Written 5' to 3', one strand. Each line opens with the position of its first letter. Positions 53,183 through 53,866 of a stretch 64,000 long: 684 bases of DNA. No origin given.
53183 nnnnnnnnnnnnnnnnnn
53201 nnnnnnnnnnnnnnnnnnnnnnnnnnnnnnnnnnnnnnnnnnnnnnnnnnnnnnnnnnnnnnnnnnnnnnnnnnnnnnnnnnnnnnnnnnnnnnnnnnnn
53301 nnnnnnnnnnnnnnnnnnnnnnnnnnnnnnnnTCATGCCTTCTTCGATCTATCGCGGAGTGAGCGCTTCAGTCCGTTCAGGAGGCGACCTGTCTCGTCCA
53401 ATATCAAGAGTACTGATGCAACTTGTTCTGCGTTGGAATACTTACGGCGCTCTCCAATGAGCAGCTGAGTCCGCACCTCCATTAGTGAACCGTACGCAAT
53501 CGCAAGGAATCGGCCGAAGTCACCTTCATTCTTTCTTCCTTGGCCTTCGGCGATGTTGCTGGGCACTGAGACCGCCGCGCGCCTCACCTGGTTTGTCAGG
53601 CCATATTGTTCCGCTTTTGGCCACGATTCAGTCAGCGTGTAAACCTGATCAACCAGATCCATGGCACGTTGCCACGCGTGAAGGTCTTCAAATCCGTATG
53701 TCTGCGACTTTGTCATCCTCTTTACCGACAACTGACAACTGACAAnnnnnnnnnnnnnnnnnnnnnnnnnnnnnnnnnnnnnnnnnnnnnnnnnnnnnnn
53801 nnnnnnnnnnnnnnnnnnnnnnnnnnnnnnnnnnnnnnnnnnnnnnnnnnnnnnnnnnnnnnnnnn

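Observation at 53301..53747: Four-helix-bundle (23S rRNA IVS-protein family) gene as a 447-bp cassette bounded by inverted heptamer arrays within an operon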

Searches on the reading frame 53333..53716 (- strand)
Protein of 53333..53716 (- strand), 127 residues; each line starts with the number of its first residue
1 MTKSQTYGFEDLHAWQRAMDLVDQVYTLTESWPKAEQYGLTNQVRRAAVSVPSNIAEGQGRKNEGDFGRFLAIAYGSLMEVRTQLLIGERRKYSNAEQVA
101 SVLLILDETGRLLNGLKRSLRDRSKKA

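Call 12: search_protein_families(library=pfam, proteins=[window:53333-53716:-])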
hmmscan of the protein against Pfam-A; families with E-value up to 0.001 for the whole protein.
window:53333-53716:- (127 aa): 2 families
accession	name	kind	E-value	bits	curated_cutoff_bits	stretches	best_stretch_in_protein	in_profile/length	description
PF05635.17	23S_rRNA_IVP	-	6.5e-38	129.6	33.8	1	10-115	1-106/106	23S rRNA-intervening sequence protein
PF22296.2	bAvd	-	5.7e-06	27.2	40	1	16-119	5-106/107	bAvd-like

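Call 13: search_protein_families(library=ncbifam, proteins=[window:53333-53716:-])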
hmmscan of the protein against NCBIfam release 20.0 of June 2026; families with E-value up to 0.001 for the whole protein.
window:53333-53716:- (127 aa): 4 families
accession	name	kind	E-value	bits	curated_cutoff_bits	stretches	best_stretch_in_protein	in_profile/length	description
NF008911.0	PRK12275.1-2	subfamily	6.3e-40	136.3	137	1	9-122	4-117/118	hypothetical protein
TIGR02436.1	TIGR02436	subfamily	6.7e-36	122.8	24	1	15-120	2-108/109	four helix bundle protein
NF008912.0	PRK12275.1-6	subfamily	3.7e-26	91.5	124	1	9-124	3-115/117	hypothetical protein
NF033474.1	DivGenRetAVD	equivalog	1.9e-06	28.1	80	1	15-116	4-102/104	diversity-generating retroelement protein Avd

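Call 14: find_homologous_proteins(query=window:53333-53716:-)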
Query window:53333-53716:- (127 aa): 7992 proteins with E <= 0.001 among 8000 candidates; the best 120 are listed.
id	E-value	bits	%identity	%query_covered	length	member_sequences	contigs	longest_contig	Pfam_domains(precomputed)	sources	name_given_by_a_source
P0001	6.6e-62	225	99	86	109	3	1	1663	PF22296.3,PF05635.18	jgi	-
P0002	9.0e-61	221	82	98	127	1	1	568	PF22296.3,PF05635.18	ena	-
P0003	7.4e-58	212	80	97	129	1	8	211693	PF22296.3,PF05635.18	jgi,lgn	jgi:four helix bundle protein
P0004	5.7e-51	190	74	97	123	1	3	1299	PF22296.3,PF05635.18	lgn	-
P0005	1.2e-49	186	69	99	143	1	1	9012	PF05635.18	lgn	-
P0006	2.5e-48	181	68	100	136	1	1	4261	PF22296.3,PF05635.18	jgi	jgi:four helix bundle protein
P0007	2.7e-48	181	69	95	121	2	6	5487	PF22296.3,PF05635.18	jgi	jgi:four helix bundle protein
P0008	4.8e-46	174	68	94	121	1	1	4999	PF22296.3,PF05635.18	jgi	jgi:four helix bundle protein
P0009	4.9e-45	171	70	91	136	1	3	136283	PF22296.3,PF05635.18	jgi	jgi:four helix bundle protein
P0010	3.3e-44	168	71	90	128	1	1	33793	PF22296.3,PF05635.18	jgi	jgi:four helix bundle protein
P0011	3.6e-44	168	70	91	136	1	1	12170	PF22296.3,PF05635.18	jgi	jgi:four helix bundle protein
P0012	2.1e-43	165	63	97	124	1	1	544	PF22296.3,PF05635.18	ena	-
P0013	6.4e-43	164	67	91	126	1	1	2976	PF22296.3,PF05635.18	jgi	jgi:four helix bundle protein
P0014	6.9e-43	164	77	83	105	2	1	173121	PF05635.18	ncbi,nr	ncbi:MAG: four helix bundle protein [Planctomycetes bacterium]|nr:four helix bundle protein [Plancto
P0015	9.6e-43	163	63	93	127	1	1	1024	PF22296.3,PF05635.18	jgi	jgi:four helix bundle protein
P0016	3.8e-42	161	63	91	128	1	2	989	PF22296.3,PF05635.18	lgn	-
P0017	3.9e-42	161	61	97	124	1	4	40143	PF22296.3,PF05635.18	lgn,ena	-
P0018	5.4e-42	161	61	99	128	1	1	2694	PF05635.18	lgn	-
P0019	1.5e-41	159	62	95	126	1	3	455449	PF05635.18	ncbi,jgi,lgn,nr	ncbi:MAG: four helix bundle protein [Planctomycetes bacterium]|jgi:four helix bundle protein|nr:four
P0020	1.6e-41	159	64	91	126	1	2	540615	PF22296.3,PF05635.18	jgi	jgi:four helix bundle protein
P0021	4.1e-41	158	61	95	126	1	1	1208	PF05635.18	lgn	-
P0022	1.0e-40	157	59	95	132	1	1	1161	PF05635.18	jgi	jgi:four helix bundle protein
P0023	1.1e-40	157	61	95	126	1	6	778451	PF05635.18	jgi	jgi:four helix bundle protein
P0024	5.0e-40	154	62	93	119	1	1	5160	PF05635.18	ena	-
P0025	8.2e-40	154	58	97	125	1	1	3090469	PF22296.3,PF05635.18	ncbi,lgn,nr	ncbi:MAG: four helix bundle protein [Planctomycetes bacterium]|nr:four helix bundle protein [Plancto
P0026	9.0e-40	154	62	93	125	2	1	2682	PF05635.18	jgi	jgi:four helix bundle protein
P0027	1.7e-39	153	62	93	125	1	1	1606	PF05635.18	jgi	jgi:four helix bundle protein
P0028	2.8e-39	152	62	92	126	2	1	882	PF05635.18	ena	-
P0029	3.1e-39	152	63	91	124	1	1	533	PF22296.3,PF05635.18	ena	-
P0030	5.6e-39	151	65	87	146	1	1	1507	PF05635.18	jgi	jgi:four helix bundle protein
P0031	7.5e-39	151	61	98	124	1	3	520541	PF22296.3,PF05635.18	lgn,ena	-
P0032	8.5e-39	151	71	83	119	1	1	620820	PF22296.3,PF05635.18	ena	-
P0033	8.7e-39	151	60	97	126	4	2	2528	PF22296.3,PF05635.18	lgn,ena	-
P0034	9.3e-39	150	58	96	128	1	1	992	PF22296.3,PF05635.18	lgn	-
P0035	1.0e-38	150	60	99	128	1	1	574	PF22296.3,PF05635.18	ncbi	-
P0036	1.2e-38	150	59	91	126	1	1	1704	PF22296.3,PF05635.18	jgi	jgi:four helix bundle protein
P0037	1.3e-38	150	62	89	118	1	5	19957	PF22296.3,PF05635.18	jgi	jgi:four helix bundle protein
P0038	3.4e-38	149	58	98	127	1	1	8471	PF05635.18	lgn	-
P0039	5.1e-38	148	62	89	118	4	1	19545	PF22296.3,PF05635.18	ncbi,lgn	-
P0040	1.1e-37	147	58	93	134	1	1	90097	PF22296.3,PF05635.18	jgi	jgi:four helix bundle protein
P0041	1.3e-37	147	61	97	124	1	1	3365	PF22296.3,PF05635.18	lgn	-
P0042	2.3e-37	146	61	88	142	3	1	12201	PF22296.3,PF05635.18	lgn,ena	-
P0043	2.7e-37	146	62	89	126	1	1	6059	PF05635.18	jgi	jgi:four helix bundle protein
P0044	3.0e-37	146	61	92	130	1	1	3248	PF22296.3,PF05635.18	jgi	jgi:four helix bundle protein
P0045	3.1e-37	146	61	89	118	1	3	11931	PF22296.3,PF05635.18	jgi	jgi:four helix bundle protein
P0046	3.2e-37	145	62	95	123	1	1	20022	PF22296.3,PF05635.18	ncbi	ncbi:MAG: four helix bundle protein [Chloroflexota bacterium]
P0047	4.1e-37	145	61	89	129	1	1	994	PF22296.3,PF05635.18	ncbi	-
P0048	4.3e-37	145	60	91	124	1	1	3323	PF22296.3,PF05635.18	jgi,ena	-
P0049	4.8e-37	145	63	90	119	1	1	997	PF22296.3,PF05635.18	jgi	jgi:four helix bundle protein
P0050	5.2e-37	145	64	89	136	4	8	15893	PF22296.3,PF05635.18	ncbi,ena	-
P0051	5.8e-37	145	59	91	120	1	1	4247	PF22296.3,PF05635.18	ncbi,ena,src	ncbi:MAG TPA: four helix bundle protein [Blastocatellia bacterium]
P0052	7.1e-37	144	63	89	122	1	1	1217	PF22296.3,PF05635.18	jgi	jgi:four helix bundle protein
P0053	1.6e-36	143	62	91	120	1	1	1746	PF22296.3,PF05635.18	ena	-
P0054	1.7e-36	143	61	89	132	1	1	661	PF22296.3,PF05635.18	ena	-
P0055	1.7e-36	143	63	89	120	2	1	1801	PF22296.3,PF05635.18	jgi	jgi:four helix bundle protein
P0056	2.6e-36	143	61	91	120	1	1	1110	PF22296.3,PF05635.18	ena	-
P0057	3.2e-36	142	64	87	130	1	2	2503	PF22296.3,PF05635.18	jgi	-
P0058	3.6e-36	142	62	88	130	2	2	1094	PF22296.3,PF05635.18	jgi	jgi:four helix bundle protein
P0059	4.9e-36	142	58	94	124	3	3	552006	PF22296.3,PF05635.18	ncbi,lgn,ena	-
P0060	6.0e-36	141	60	93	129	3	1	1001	PF22296.3,PF05635.18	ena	-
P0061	1.0e-35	141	59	91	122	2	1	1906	PF22296.3,PF05635.18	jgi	jgi:four helix bundle protein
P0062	1.1e-35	141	61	89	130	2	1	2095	PF22296.3,PF05635.18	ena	-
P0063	1.1e-35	141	64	87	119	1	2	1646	PF22296.3,PF05635.18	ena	-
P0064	1.3e-35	140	61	88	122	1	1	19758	PF22296.3,PF05635.18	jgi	jgi:four helix bundle protein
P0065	1.3e-35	140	58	91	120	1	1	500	PF22296.3,PF05635.18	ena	-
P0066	1.3e-35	140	61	90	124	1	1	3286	PF22296.3,PF05635.18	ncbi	-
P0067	1.5e-35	140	59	87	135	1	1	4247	PF22296.3,PF05635.18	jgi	jgi:four helix bundle protein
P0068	1.8e-35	140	59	96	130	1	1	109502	PF05635.18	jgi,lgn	jgi:four helix bundle protein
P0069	1.8e-35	140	62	91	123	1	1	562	PF22296.3,PF05635.18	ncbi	-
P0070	2.0e-35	140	59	92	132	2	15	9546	PF22296.3,PF05635.18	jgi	jgi:four helix bundle protein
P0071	2.2e-35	140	64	81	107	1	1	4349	PF22296.3,PF05635.18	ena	-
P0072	2.5e-35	139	59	89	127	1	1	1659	PF05635.18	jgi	jgi:four helix bundle protein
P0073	2.7e-35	139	59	94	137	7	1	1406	PF05635.18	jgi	jgi:four helix bundle protein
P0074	2.8e-35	139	56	92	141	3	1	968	PF05635.18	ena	-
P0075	3.0e-35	139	55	98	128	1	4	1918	PF22296.3,PF05635.18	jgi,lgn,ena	-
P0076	3.2e-35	139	59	88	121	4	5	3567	PF22296.3,PF05635.18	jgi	jgi:four helix bundle protein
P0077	4.3e-35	139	58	91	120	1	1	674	PF22296.3,PF05635.18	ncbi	-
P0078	4.4e-35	139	58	89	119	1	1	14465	PF22296.3,PF05635.18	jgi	jgi:four helix bundle protein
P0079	4.4e-35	139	59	91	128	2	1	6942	PF22296.3,PF05635.18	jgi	jgi:four helix bundle protein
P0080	5.5e-35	138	57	91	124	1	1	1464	PF22296.3,PF05635.18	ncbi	-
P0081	6.0e-35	138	61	90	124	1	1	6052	PF22296.3,PF05635.18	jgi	jgi:four helix bundle protein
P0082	6.8e-35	138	59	88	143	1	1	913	PF22296.3,PF05635.18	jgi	jgi:four helix bundle protein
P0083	9.3e-35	138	61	88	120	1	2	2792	PF22296.3,PF05635.18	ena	-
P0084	9.9e-35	137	61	91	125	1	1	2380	PF22296.3,PF05635.18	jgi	jgi:four helix bundle protein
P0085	1.1e-34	137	59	90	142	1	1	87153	PF22296.3,PF05635.18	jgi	jgi:four helix bundle protein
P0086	1.1e-34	137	59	88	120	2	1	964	PF22296.3,PF05635.18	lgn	-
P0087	1.2e-34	137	61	90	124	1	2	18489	PF22296.3,PF05635.18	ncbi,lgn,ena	-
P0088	1.2e-34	137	61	91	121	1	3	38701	PF22296.3,PF05635.18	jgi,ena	-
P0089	1.3e-34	137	59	89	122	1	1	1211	PF22296.3,PF05635.18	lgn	-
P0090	1.5e-34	137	62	88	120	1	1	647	PF22296.3,PF05635.18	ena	-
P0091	1.5e-34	137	61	91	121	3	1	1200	PF22296.3,PF05635.18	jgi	-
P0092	1.6e-34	137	63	88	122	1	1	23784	PF05635.18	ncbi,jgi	-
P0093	1.8e-34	137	61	88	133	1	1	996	PF22296.3,PF05635.18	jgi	jgi:four helix bundle protein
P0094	1.9e-34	137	60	89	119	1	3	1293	PF22296.3,PF05635.18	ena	-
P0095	1.9e-34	137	59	90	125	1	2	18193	PF22296.3,PF05635.18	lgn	-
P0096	2.0e-34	136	60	87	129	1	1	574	PF05635.18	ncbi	-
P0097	2.0e-34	136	58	91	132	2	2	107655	PF05635.18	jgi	-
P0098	2.1e-34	136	60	89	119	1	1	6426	PF22296.3,PF05635.18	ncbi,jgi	jgi:four helix bundle protein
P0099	2.1e-34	136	58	89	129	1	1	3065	PF05635.18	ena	-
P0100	2.1e-34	136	58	89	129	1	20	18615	PF05635.18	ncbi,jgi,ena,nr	ncbi:MAG: four helix bundle protein [Planctomycetes bacterium]|nr:four helix bundle protein [Plancto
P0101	2.2e-34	136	56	91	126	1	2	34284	PF22296.3,PF05635.18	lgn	-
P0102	2.3e-34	136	63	88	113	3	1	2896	PF22296.3,PF05635.18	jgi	-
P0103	3.0e-34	136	56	94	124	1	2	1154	PF22296.3,PF05635.18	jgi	jgi:four helix bundle protein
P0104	3.1e-34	136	60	88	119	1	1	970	PF22296.3,PF05635.18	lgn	-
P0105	3.1e-34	136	59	93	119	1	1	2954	PF22296.3,PF05635.18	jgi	jgi:four helix bundle protein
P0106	4.0e-34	135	52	97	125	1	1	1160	PF22296.3,PF05635.18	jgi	jgi:four helix bundle protein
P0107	4.1e-34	135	62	87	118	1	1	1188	PF22296.3,PF05635.18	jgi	jgi:four helix bundle protein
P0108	4.2e-34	135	59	94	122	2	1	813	PF22296.3,PF05635.18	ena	-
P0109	4.3e-34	135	55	95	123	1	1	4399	PF22296.3,PF05635.18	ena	-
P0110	4.6e-34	135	60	88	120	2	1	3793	PF22296.3,PF05635.18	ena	-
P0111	5.0e-34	135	59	89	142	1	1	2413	PF22296.3,PF05635.18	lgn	-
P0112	5.1e-34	135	60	90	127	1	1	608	PF22296.3,PF05635.18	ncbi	-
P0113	5.2e-34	135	59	91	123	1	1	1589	PF22296.3,PF05635.18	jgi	jgi:four helix bundle protein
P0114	5.4e-34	135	61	88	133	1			PF22296.3,PF05635.18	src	-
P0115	5.4e-34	135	57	96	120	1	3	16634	PF22296.3,PF05635.18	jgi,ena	-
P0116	5.6e-34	135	57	95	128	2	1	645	PF22296.3,PF05635.18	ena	-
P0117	5.9e-34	135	60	90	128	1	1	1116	PF22296.3,PF05635.18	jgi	jgi:four helix bundle protein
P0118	6.0e-34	135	60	88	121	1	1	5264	PF22296.3,PF05635.18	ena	-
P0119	6.4e-34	135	58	94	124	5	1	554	PF05635.18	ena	-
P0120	6.5e-34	135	56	96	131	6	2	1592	PF22296.3,PF05635.18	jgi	jgi:four helix bundle protein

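Call 17: find_encoding_contigs(protein=P0003, flank=3000, max_places=4)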
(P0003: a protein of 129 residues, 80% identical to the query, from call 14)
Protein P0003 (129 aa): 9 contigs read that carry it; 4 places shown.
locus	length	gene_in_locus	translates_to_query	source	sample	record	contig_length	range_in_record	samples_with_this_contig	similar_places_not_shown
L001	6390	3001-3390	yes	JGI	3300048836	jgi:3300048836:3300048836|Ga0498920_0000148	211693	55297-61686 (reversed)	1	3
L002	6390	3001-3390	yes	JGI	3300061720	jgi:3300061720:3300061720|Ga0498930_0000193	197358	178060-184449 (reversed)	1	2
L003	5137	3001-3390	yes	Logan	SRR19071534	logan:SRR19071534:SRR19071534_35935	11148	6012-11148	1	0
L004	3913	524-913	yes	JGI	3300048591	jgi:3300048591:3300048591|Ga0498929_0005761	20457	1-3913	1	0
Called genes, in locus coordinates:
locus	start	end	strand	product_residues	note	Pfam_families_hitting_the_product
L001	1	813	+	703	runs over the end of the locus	PF01590:GAF, PF13185:GAF_2, PF01966:HD (faint), PF13487:HD_5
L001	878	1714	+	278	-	PF02621:VitK2_biosynth, PF09084:NMT1 (faint)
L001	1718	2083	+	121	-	-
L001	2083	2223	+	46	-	-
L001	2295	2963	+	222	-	PF13237:Fer4_10 (weak), PF12838:Fer4_7, PF13187:Fer4_9, PF13237:Fer4_10 (weak), PF00037:Fer4 (weak), PF12838:Fer4_7, PF13237:Fer4_10 (weak), PF14697:Fer4_21, +10 more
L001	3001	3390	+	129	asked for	PF05635:23S_rRNA_IVP, PF22296:bAvd (weak)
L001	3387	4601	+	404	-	PF00266:Aminotran_5, PF01212:Beta_elim_lyase (weak)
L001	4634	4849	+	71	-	-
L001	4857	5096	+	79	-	PF10049:DUF2283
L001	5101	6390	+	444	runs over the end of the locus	PF00275:EPSP_synthase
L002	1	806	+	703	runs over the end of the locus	PF01590:GAF, PF13185:GAF_2, PF01966:HD (faint), PF13487:HD_5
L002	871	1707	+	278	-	PF02621:VitK2_biosynth, PF09084:NMT1 (faint)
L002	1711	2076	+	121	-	-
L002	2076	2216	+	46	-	-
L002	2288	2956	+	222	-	PF13237:Fer4_10 (weak), PF12838:Fer4_7, PF13187:Fer4_9, PF13237:Fer4_10 (weak), PF00037:Fer4 (weak), PF12838:Fer4_7, PF13237:Fer4_10 (weak), PF14697:Fer4_21, +10 more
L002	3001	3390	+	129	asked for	PF05635:23S_rRNA_IVP, PF22296:bAvd (weak)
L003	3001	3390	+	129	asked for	PF05635:23S_rRNA_IVP, PF22296:bAvd (weak)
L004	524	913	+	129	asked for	PF05635:23S_rRNA_IVP, PF22296:bAvd (weak)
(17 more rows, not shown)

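Call 18: find_encoding_contigs(protein=window:53333-53716:-, flank=3000, max_places=4)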
Protein window:53333-53716:- (127 aa): no gene with exactly this product is on record in the collection.

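Call 25: find_related_loci(query=A1, collection=genome_contigs, flank=5000)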
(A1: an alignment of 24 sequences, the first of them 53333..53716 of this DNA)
Query A1 (127 aa) in genome_contigs; peptide patterns used: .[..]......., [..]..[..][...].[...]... (x = any residue, [..] = any of these).
600 stretches matched a pattern (row limit reached: there are more); 598 encode a relative of the query (tblastn E <= 1e-3); the best 80 are kept; 80 distinct loci.
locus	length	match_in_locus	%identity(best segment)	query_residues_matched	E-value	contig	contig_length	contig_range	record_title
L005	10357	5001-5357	51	9-127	1e-36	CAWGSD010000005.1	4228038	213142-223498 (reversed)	MAG: uncultured Acidobacteriota bacterium isolate MFD06092.bin.1.220 genome assembly, contig: contig_7138, whole genome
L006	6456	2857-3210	53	9-126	1e-36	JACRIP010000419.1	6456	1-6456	MAG: Planctomycetota bacterium isolate NC_groundwater_1806_Pr3_B-0.1um_71_12 SR-2_scaffold_141_2215709, whole genome sho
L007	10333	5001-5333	59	9-119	8e-37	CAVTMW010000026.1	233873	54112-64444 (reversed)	MAG: uncultured Acidobacteriaceae bacterium isolate MFD06435.bin.2.120 genome assembly, contig: contig_59643, whole geno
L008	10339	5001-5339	56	9-121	2e-36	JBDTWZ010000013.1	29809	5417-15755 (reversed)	MAG: Acidobacteriota bacterium isolate cluster4_bin.104 NODE_2116_length_29809_cov_6.713013, whole genome shotgun sequen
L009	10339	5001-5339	54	8-120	6e-36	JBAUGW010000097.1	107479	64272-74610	MAG: Pyrinomonadaceae bacterium isolate MFD03269_ilm_asm_bin25 k127_268584, whole genome shotgun sequence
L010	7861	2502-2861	52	4-123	1e-35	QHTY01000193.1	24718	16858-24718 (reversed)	MAG: Gemmatimonadetes bacterium isolate AG40 14_0903_02_20cm_scaffold_2138_curated, whole genome shotgun sequence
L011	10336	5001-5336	54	9-120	4e-35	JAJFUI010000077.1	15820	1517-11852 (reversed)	MAG: Planctomycetaceae bacterium isolate bin.426 k141_3000993, whole genome shotgun sequence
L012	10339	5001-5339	56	9-121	4e-35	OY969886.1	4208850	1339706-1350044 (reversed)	MAG: uncultured Acidobacteriota bacterium isolate MFD10007.bin.c.1 genome assembly, chromosome: 1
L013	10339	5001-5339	55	9-123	4e-35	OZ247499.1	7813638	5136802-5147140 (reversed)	MAG: Pirellulaceae bacterium isolate 828c6eb6-e98b-456e-8040-4ab2280a49ec genome assembly, chromosome: 1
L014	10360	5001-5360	51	4-123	5e-35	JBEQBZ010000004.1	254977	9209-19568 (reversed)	MAG: Methyloversatilis sp. isolate 05_S201.rosella_refine.71_0 NODE_10_length_254977_cov_6.145132:0-254977, whole genome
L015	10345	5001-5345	52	9-123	9e-35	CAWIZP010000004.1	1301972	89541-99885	MAG: uncultured Acidobacteriota bacterium isolate MFD06092.bin.1.248 genome assembly, contig: contig_21780, whole genome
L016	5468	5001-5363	50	3-123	1e-34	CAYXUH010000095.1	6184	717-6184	MAG TPA_asm: uncultured Syntrophaceae bacterium isolate binchicken_co181_557 genome assembly, contig: NODE_28091_length_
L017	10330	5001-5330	54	9-120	1e-34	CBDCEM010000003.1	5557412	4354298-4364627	MAG: Cyclobacteriaceae bacterium isolate 715ca776-3538-4ce1-aff8-f83ee6eb7d73 genome assembly, contig: contig_3, whole g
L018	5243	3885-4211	51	8-116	1e-34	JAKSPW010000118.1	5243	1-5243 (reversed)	MAG: Clostridia bacterium isolate Horse_feces213 MAG213_118, whole genome shotgun sequence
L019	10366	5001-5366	49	2-123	2e-34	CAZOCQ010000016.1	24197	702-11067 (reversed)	MAG TPA_asm: uncultured Desulfobacca sp. isolate binchicken_co107_299 genome assembly, contig: NODE_5182_length_24197_co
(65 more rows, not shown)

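Call 54: search_solved_structures(query=window:53333-53716:-, max_evalue=0.001)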
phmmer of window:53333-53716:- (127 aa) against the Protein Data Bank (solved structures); distinct sequences matched with E-value up to 0.001: 1.
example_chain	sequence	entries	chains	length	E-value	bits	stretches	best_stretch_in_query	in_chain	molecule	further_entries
2gsc_A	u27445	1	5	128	1.3e-27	99.8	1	9-123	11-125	Putative uncharacterized protein XCC0516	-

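Call 73: search_protein_families(library=padloc, proteins=[window:53333-53716:-], max_evalue=0.01)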
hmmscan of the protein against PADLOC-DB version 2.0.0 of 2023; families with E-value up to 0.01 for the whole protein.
window:53333-53716:- (127 aa): 0 families

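Call 75: find_related_loci(query=A1, collection=viral_contigs, flank=3000)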
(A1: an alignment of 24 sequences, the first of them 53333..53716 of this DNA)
Query A1 (127 aa) in viral_contigs; peptide patterns used: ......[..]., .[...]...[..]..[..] (x = any residue, [..] = any of these).
34 stretches matched a pattern; 18 encode a relative of the query (tblastn E <= 1e-3); 18 distinct loci.
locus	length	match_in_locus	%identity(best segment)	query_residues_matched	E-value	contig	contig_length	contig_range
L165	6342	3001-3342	57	9-122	7e-37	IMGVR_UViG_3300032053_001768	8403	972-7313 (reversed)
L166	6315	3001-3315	51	9-113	4e-36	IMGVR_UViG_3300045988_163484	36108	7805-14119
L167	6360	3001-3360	46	1-120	1e-33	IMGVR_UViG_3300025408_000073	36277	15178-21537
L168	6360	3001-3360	46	1-120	1e-33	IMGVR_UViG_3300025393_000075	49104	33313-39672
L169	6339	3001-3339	46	9-121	8e-32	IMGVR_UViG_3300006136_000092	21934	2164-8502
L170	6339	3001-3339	46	9-121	8e-32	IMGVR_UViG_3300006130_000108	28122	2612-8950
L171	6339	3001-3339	46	9-121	9e-32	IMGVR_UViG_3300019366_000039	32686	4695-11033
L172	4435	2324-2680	44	7-125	1e-29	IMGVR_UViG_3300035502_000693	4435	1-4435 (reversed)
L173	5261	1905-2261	44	7-125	1e-29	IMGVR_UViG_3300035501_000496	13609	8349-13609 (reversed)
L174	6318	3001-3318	48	5-103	4e-27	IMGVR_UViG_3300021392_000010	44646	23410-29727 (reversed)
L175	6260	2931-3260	45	12-121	2e-26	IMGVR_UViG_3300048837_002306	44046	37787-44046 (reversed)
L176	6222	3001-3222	57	15-88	5e-25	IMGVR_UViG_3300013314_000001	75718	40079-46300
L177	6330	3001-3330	40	9-118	2e-24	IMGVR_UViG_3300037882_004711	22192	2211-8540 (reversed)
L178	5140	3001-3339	42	12-124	2e-23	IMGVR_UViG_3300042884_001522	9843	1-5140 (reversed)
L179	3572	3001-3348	37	10-125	9e-21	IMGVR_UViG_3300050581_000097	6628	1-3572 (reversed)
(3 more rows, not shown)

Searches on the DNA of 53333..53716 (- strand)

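Call 70: search_rna_families(sources=[L058, L034, L030, L040, L036, L045, L053, L078, L061, L076, L011, L044], threshold=gathering)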
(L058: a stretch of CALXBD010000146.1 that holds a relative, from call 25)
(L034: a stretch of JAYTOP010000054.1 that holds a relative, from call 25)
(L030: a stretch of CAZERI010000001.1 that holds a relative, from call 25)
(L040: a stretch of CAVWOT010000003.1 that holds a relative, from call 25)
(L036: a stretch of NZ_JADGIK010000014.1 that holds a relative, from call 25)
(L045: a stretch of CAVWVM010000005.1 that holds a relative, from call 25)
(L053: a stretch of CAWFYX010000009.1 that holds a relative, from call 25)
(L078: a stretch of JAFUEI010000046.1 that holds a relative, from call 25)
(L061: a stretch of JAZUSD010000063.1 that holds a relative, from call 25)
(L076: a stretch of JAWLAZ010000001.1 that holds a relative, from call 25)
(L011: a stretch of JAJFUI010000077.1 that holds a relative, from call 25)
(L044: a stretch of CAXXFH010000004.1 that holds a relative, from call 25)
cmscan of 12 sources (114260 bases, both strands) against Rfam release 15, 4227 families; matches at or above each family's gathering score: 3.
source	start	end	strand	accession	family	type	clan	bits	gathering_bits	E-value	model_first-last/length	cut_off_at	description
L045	7952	8023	+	RF00005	tRNA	Gene; tRNA;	CL00001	73.3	29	7e-14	1-71/71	no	tRNA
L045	3688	3733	-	RF01687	Acido-Lenti-1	Gene; sRNA;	-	46.1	37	5.3e-07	1-46/46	no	Acido-Lenti-1 RNA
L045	2476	2521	-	RF01687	Acido-Lenti-1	Gene; sRNA;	-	37.9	37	9.1e-05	1-46/46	no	Acido-Lenti-1 RNA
